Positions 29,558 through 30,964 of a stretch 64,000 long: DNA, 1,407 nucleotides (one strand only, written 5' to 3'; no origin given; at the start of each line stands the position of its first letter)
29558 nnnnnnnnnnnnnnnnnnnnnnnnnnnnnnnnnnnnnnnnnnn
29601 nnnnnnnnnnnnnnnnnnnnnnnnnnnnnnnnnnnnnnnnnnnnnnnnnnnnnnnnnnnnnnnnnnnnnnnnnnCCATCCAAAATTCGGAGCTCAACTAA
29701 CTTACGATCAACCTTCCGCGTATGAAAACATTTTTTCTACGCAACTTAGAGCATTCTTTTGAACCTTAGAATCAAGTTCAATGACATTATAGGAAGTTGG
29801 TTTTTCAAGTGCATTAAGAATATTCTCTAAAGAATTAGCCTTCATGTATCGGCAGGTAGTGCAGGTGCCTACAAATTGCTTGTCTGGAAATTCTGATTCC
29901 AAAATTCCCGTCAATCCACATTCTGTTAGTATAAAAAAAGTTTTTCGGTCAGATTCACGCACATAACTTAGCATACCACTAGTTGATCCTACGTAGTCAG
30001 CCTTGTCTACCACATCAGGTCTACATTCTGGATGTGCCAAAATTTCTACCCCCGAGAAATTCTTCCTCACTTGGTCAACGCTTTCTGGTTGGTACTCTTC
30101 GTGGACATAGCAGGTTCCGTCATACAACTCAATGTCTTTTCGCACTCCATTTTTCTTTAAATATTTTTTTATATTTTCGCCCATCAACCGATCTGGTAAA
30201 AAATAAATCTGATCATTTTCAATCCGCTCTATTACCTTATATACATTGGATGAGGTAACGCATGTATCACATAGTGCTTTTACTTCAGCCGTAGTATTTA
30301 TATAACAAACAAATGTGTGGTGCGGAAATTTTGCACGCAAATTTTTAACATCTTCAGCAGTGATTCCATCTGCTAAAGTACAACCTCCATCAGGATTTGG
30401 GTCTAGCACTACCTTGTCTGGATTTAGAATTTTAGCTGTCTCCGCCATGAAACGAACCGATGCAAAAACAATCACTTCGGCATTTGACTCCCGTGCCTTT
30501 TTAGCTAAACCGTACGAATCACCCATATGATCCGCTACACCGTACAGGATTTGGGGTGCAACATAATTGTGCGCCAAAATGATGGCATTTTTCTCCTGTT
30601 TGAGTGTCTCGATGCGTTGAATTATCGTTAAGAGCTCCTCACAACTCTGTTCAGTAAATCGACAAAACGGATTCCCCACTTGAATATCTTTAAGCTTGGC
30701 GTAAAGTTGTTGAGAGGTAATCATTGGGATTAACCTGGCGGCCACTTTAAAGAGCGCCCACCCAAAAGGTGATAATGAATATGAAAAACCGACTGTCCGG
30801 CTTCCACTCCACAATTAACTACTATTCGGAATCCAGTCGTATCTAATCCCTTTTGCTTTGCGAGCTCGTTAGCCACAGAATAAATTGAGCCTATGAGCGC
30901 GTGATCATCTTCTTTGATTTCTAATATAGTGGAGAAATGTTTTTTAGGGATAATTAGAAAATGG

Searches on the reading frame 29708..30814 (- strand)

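Call 34: search_protein_families(library=pfam, proteins=[window:29708-30814:-], max_evalue=0.00001)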
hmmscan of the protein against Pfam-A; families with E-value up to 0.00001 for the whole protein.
window:29708-30814:- (368 aa): 1 family
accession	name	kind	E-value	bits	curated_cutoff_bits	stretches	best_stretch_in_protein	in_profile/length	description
PF02445.21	NadA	-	1.4e-105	353.1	27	1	66-363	1-294/295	Quinolinate synthetase A protein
